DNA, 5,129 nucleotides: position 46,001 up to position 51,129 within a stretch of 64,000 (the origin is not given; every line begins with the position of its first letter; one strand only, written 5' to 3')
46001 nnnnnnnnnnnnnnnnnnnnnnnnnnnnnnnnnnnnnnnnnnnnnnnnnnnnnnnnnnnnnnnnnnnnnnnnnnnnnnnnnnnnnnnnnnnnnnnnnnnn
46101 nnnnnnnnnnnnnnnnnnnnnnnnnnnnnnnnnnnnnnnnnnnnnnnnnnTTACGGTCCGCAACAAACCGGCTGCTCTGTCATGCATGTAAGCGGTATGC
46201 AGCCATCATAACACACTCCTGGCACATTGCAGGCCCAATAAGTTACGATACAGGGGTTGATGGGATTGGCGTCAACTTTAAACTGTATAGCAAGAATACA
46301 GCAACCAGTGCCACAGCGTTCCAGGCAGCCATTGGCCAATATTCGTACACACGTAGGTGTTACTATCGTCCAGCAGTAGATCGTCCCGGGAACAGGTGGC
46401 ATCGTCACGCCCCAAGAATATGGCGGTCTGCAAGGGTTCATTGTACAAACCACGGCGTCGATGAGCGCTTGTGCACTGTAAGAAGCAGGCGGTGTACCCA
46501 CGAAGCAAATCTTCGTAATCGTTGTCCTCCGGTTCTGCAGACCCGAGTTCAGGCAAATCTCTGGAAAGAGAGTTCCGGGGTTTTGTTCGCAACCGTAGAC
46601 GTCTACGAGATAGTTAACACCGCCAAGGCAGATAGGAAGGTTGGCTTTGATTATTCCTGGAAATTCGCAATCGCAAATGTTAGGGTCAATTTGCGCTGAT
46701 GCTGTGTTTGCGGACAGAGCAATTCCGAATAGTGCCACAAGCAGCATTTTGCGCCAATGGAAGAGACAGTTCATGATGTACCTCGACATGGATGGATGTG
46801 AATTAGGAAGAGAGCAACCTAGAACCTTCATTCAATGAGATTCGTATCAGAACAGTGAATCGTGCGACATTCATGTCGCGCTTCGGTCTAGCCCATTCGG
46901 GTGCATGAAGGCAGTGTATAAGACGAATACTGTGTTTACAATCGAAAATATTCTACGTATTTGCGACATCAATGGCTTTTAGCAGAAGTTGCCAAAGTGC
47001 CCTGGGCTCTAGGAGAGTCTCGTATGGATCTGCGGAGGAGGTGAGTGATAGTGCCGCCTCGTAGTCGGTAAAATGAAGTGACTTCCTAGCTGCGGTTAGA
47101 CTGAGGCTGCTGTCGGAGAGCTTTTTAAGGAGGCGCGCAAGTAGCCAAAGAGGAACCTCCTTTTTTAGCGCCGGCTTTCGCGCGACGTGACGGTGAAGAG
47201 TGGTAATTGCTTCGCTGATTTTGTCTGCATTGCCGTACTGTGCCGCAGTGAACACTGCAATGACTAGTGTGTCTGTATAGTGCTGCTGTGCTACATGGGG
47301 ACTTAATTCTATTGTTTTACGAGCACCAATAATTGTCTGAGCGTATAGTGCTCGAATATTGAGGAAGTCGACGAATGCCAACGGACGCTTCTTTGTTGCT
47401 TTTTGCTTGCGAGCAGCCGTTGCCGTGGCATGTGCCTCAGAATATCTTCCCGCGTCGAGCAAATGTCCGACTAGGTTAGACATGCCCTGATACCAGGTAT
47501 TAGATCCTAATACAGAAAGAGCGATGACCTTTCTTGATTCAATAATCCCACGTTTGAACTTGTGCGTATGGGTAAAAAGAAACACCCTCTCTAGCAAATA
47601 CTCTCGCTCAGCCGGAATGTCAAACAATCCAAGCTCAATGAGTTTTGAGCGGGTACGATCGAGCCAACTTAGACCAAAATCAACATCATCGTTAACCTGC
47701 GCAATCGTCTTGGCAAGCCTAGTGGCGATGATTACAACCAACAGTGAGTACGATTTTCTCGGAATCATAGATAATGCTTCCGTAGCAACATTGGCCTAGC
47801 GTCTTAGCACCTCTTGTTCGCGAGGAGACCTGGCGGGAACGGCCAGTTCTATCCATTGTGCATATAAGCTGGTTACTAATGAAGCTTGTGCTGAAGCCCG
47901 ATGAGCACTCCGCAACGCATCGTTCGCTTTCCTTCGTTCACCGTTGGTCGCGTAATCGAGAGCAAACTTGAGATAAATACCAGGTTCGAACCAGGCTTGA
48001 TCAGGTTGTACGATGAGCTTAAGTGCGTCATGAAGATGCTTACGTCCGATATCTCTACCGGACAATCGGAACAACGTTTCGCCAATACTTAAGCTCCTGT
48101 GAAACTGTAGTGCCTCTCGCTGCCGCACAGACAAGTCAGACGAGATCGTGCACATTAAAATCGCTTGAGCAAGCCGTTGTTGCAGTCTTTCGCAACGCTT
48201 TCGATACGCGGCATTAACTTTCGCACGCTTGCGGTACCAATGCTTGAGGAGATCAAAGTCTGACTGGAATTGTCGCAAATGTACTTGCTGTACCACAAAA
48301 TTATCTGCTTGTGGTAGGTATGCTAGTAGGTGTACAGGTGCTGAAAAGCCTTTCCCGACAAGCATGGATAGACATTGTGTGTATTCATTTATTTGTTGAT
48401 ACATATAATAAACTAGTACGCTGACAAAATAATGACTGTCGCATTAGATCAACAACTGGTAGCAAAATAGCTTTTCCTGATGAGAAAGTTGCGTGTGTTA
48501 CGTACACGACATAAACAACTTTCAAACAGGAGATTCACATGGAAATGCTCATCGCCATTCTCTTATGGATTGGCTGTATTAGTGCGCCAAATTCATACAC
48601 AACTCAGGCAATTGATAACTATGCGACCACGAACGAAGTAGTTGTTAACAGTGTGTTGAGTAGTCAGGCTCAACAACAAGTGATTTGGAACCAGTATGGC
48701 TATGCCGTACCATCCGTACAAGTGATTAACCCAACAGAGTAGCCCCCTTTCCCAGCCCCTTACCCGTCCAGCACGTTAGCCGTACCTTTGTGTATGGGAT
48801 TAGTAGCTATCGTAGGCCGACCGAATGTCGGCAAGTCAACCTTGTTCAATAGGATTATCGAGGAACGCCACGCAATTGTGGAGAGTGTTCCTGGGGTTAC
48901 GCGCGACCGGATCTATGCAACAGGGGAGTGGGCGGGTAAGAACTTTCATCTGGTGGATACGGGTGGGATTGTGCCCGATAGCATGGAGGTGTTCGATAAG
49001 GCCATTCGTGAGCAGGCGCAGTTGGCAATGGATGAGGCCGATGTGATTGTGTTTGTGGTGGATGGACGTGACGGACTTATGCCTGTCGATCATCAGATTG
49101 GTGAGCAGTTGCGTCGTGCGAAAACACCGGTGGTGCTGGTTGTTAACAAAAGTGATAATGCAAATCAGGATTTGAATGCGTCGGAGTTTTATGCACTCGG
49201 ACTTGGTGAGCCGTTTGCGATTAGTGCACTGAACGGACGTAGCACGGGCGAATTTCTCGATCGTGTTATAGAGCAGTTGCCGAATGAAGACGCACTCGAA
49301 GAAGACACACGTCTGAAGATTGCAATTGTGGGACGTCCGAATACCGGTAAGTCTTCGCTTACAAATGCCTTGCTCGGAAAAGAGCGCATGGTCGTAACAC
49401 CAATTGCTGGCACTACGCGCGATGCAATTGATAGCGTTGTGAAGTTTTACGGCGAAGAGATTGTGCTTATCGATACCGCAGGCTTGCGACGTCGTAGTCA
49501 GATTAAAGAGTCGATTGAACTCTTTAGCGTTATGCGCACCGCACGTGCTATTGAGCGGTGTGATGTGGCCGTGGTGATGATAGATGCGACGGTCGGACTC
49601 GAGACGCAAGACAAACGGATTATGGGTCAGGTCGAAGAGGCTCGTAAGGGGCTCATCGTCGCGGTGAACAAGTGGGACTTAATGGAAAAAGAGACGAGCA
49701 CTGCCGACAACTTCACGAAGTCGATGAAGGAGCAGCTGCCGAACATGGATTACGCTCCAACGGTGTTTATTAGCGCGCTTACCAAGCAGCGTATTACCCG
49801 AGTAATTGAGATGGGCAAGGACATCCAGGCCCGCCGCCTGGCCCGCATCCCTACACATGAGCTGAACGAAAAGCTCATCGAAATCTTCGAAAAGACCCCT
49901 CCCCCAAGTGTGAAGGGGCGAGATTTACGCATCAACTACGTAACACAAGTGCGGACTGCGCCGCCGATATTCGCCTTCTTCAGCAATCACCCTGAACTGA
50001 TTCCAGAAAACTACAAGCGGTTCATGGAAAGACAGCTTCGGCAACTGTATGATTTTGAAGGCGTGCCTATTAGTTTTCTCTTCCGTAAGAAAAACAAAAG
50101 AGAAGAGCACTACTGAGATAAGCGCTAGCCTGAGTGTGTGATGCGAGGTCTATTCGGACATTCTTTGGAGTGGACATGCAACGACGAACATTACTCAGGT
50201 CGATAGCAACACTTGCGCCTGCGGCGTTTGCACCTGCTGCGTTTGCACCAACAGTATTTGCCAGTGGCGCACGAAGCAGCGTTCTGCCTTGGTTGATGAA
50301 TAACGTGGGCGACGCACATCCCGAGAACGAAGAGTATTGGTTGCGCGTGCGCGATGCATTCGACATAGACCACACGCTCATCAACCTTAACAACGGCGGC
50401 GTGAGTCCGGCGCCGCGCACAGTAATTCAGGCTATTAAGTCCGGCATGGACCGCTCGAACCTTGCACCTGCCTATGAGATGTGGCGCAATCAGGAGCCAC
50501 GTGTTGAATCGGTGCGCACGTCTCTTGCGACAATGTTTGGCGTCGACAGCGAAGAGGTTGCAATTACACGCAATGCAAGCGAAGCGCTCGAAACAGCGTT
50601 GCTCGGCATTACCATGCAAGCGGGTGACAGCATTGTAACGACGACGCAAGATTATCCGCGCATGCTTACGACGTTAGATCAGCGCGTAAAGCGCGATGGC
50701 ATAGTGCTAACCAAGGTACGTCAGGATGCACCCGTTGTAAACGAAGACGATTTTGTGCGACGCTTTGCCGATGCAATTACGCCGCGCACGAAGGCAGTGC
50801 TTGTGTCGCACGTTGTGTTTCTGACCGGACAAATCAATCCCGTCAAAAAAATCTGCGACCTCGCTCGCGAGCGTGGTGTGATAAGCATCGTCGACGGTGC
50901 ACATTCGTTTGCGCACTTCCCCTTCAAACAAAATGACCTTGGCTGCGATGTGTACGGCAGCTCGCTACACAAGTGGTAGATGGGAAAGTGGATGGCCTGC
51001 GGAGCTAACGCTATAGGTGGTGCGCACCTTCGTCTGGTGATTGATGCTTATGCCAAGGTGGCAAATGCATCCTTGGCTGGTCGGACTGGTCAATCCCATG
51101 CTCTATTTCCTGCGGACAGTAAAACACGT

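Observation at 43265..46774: Cassette: disulfide-rich protein, Asp-box propeller and a CTD-only protein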

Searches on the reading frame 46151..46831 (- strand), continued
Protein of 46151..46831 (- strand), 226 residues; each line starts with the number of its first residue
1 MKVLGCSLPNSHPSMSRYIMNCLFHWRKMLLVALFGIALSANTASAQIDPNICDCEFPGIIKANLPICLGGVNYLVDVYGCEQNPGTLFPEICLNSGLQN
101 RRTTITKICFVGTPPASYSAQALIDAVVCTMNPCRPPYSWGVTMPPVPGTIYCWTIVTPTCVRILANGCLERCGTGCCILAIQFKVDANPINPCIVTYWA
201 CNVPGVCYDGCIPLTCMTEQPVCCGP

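Call 85: search_protein_families(library=pfam, proteins=[L092:949-3600:+, L085:3-1226:-, L085:1394-1600:+, L082:7318-7932:-, L084:3288-3635:+], max_evalue=0.1)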
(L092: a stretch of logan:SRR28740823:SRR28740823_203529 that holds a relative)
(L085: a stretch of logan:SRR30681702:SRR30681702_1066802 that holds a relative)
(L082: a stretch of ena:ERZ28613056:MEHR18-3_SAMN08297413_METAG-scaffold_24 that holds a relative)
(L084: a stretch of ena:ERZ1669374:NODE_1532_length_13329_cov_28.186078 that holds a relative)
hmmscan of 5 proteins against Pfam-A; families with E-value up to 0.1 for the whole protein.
L092:949-3600:+ (883 aa): 5 families
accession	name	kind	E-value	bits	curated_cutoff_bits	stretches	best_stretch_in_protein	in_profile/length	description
PF18962.6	Por_Secre_tail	-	2.6e-08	34.5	27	1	801-874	3-68/75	Secretion system C-terminal sorting domain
PF02012.26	BNR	-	6.4e-07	28.9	27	0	687-696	1-10/12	BNR/Asp-box repeat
PF15902.12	Sortilin-Vps10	-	2.2e-05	23.9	33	0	564-638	299-392/446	Sortilin, neurotensin receptor 3,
PF13088.12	BNR_2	-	0.0011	18.8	31.4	0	627-700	190-252/277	BNR repeat-like domain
PF13810.12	DUF4185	-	0.013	15.1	39.5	0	681-701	124-144/309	Domain of unknown function (DUF4185)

L085:3-1226:- (408 aa): 1 family
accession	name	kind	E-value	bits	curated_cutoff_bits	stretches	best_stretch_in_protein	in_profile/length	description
PF13374.12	TPR_10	-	0.083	13.4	27.5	0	108-130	9-31/42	Tetratricopeptide repeat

L085:1394-1600:+ (68 aa): 1 family
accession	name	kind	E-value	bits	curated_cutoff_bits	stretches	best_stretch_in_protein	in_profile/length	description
PF11312.14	Methyltransf_34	-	0.064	12.9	26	1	15-44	232-263/304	Putative SAM-dependent methyltransferase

L082:7318-7932:- (204 aa): 0 families

L084:3288-3635:+ (115 aa): 1 family
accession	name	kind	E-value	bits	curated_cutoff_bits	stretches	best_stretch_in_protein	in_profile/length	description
PF18962.6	Por_Secre_tail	-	0.011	16.5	27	1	52-105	18-67/75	Secretion system C-terminal sorting domain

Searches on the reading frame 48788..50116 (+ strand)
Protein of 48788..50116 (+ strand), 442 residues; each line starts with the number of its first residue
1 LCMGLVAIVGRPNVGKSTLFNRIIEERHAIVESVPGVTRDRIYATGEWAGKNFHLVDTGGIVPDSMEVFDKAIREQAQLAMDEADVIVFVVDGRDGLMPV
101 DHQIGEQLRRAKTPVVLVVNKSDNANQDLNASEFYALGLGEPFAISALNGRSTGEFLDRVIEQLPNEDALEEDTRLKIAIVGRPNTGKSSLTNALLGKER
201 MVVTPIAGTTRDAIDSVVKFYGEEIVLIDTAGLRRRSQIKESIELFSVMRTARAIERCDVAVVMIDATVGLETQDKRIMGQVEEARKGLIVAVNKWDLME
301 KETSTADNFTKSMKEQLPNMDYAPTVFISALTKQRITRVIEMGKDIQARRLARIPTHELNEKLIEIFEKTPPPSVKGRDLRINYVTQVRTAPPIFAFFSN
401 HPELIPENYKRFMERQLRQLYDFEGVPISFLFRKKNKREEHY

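Call 16: find_related_loci(query=window:48788-50116:+, collection=genome_contigs, flank=10000)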
Query window:48788-50116:+ (442 aa) in genome_contigs; peptide patterns used: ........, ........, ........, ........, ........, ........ (x = any residue, [..] = any of these).
527 stretches matched a pattern; 449 encode a relative of the query (tblastn E <= 1e-3); the best 80 are kept; 80 distinct loci.
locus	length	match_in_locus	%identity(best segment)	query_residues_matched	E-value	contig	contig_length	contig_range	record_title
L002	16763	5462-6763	77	3-437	0e+0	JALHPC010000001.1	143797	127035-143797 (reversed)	MAG: Candidatus Kapaibacterium sp. isolate bin.207 c_000000000763, whole genome shotgun sequence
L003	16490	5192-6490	78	3-436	0e+0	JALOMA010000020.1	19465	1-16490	MAG: Candidatus Kapaibacterium sp. isolate Prado039 scaffold_3911, whole genome shotgun sequence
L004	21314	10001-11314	63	3-440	0e+0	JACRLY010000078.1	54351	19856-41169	MAG: Ignavibacteriae bacterium isolate NC_groundwater_1893_Pr3_B-0.1um_34_8 SR2-18-B1_coassembly_214730, whole genome sh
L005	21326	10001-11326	92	1-442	0e+0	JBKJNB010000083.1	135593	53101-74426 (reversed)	MAG: Candidatus Kapaibacteriota bacterium isolate ant_bin.350 k117_4553517, whole genome shotgun sequence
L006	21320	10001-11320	63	1-440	0e+0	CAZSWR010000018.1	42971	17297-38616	MAG TPA_asm: uncultured Hyphomicrobiales bacterium isolate SRP216815_co1_98 genome assembly, contig: NODE_934_length_429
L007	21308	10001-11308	56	1-435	9e-164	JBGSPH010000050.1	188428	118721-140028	MAG: Ignavibacteriaceae bacterium isolate JTS-AC3 k141_768934, whole genome shotgun sequence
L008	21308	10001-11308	55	1-435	3e-162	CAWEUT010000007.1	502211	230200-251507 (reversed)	MAG: uncultured Ignavibacteriaceae bacterium isolate MFD01299.bin.1.246 genome assembly, contig: contig_10573, whole gen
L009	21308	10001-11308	55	1-435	2e-162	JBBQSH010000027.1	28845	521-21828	MAG: Ignavibacteriales bacterium isolate Co_metawrap_1736 Cmw_1736_k141_25486704_length_28845_cov_21.0000, whole genome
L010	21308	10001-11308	55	1-435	3e-162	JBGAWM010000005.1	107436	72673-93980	MAG: Ignavibacteriaceae bacterium isolate MAG_AAO_AS.18 AAOAS-18_NODE_5_length_107436_cov_24.590784, whole genome shotgu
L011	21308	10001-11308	54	1-435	4e-162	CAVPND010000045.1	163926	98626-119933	MAG: uncultured Ignavibacteriales bacterium isolate MFD09964.bin.4.609 genome assembly, contig: contig_60566, whole geno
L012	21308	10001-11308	55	1-435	1e-161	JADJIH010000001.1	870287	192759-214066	MAG: Ignavibacteriales bacterium isolate Ega_18-Q3-R5-49_MAXAC.056 tig00000449-10-8690870, whole genome shotgun sequence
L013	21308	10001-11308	54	1-435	9e-161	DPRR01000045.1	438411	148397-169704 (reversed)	MAG TPA_asm: Ignavibacteriales bacterium isolate UBA8501 contig_19379, whole genome shotgun sequence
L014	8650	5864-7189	53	1-440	8e-159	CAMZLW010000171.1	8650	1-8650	uncultured Ignavibacteriales bacterium isolate RB_MAG_00003 genome assembly, contig: RB_MAG_00003_000000000020, whole ge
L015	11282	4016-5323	55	1-435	6e-157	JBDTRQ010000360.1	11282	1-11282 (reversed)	MAG: Ignavibacteriota bacterium isolate cluster3_bin.250 NODE_25525_length_11282_cov_5.035183, whole genome shotgun sequ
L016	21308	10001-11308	55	1-435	4e-156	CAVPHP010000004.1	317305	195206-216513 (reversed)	MAG: uncultured Ignavibacteriaceae bacterium isolate MFD09964.bin.2.124 genome assembly, contig: contig_16971, whole gen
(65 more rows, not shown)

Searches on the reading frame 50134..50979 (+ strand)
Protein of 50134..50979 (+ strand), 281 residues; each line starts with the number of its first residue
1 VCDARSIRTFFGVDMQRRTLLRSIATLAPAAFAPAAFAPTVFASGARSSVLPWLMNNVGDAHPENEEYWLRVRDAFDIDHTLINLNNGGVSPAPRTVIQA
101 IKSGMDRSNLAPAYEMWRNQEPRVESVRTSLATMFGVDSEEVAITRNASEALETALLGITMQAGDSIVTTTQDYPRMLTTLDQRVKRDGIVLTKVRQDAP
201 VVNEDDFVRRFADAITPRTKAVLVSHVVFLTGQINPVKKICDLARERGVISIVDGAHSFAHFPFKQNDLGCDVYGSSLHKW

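Call 95: search_protein_families(library=ncbifam, max_evalue=0.00001, proteins=[window:50134-50979:+])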
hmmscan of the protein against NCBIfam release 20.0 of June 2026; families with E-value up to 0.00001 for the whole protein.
window:50134-50979:+ (281 aa): 29 families (the best 25 are shown)
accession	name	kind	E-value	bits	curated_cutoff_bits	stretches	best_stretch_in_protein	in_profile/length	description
TIGR01979.1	sufS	subfamily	4.7e-22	78.4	475.1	1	79-280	16-221/403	SufS family cysteine desulfurase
NF051467.1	peri_mod_PvdN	equivalog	7.6e-22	77.5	650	1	60-281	31-265/425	pyoverdine-tailoring periplasmic protein PvdN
TIGR01977.1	am_tr_V_EF2568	hypoth_equivalog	1.2e-19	70.7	377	1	92-274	11-193/376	cysteine desulfurase family protein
NF040779.1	Sec_lyase_SclA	exception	5.8e-15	55.1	525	1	124-280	45-198/378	selenocysteine lyase SclA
TIGR03235.1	DNA_S_dndA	equivalog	6.3e-14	52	480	1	114-279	34-199/353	cysteine desulfurase DndA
NF041166.1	f2_encap_cargo1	exception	1.9e-13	50.4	800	1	80-280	244-448/623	family 2A encapsulin nanocompartment cargo protein cysteine desulfurase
NF010611.0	PRK14012.1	equivalog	5.1e-13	48.7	548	1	119-280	48-208/406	IscS subfamily cysteine desulfurase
TIGR03402.1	FeS_nifS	equivalog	7.5e-13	48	530.75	1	109-280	29-198/379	cysteine desulfurase NifS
TIGR02006.1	IscS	equivalog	2.7e-12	46.4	643.2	1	119-280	44-204/402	IscS subfamily cysteine desulfurase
TIGR01976.1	am_tr_V_VC1184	hypoth_equivalog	6.1e-12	45.5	352.35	1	81-281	18-221/401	cysteine desulfurase-like protein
NF006791.0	PRK09295.1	equivalog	4.5e-11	42.5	661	1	123-280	68-226/406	cysteine desulfurase SufS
TIGR04343.1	egtE_PLP_lyase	equivalog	1.5e-10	40.5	400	1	95-281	27-203/370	ergothioneine biosynthesis PLP-dependent enzyme EgtE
NF008126.0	PRK10874.1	equivalog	2.8e-09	36.6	607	1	94-280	32-222/401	cysteine desulfurase CsdA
TIGR01326.1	OAH_OAS_sulfhy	subfamily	8.1e-09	34.7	495.1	1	144-281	76-204/418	O-acetylhomoserine aminocarboxypropyltransferase/cysteine synthase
TIGR03392.1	FeS_syn_CsdA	equivalog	1.3e-08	34.5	493.6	1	113-280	51-219/398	cysteine desulfurase CsdA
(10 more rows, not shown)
